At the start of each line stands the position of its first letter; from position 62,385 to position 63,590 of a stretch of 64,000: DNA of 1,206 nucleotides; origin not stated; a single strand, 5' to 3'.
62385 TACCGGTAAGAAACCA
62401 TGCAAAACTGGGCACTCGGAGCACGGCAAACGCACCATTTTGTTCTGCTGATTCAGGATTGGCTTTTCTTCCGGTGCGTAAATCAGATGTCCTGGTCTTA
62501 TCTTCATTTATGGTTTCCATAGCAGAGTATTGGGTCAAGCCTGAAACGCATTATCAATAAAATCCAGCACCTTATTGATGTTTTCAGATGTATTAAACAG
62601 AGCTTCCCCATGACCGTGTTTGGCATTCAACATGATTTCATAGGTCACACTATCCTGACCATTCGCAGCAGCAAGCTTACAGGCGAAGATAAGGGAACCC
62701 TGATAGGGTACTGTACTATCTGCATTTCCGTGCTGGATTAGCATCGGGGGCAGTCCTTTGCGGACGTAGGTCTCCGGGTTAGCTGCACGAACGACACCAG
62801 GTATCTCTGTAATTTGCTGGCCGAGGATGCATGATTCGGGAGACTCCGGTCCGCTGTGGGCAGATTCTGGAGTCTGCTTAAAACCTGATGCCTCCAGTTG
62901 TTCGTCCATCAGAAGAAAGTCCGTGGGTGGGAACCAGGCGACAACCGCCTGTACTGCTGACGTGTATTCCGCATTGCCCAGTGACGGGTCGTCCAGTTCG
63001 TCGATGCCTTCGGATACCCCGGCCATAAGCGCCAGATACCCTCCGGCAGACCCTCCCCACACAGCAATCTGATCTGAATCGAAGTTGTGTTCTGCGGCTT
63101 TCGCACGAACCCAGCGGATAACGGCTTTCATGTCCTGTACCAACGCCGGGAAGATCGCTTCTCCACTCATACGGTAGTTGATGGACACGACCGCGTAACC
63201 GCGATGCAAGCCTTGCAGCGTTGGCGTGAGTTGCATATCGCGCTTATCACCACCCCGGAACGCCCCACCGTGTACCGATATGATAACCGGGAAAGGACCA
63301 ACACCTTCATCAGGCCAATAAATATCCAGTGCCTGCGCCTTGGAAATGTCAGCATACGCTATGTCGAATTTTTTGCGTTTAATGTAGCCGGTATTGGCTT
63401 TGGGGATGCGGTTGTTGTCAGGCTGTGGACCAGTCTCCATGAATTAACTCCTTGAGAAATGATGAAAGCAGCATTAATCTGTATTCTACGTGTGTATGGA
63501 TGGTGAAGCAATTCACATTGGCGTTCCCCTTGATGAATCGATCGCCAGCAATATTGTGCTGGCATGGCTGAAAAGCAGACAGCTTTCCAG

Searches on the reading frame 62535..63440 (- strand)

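Call 72: search_protein_families(library=pfam, proteins=[window:62535-63440:-], max_evalue=0.001)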
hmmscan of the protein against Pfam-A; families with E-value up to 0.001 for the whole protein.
window:62535-63440:- (301 aa): 6 families
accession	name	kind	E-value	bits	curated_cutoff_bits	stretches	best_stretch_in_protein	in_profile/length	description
PF20434.5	BD-FAE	-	2.1e-62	210.9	26.8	1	38-256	1-215/215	BD-FAE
PF00326.27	Peptidase_S9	-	1.3e-17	64.4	22.6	2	225-300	137-211/213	Prolyl oligopeptidase family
PF07859.19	Abhydrolase_3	-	3.8e-17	63.2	25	1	54-246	2-181/210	alpha/beta hydrolase fold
PF02129.25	Peptidase_S15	-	8.4e-08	32.7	23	1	38-140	7-112/262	X-Pro dipeptidyl-peptidase (S15 family)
PF00135.34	COesterase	-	1.1e-07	31.7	27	1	38-140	88-200/515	Carboxylesterase family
PF03583.20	LIP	-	0.00028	20.8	23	0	75-140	20-88/286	Secretory lipase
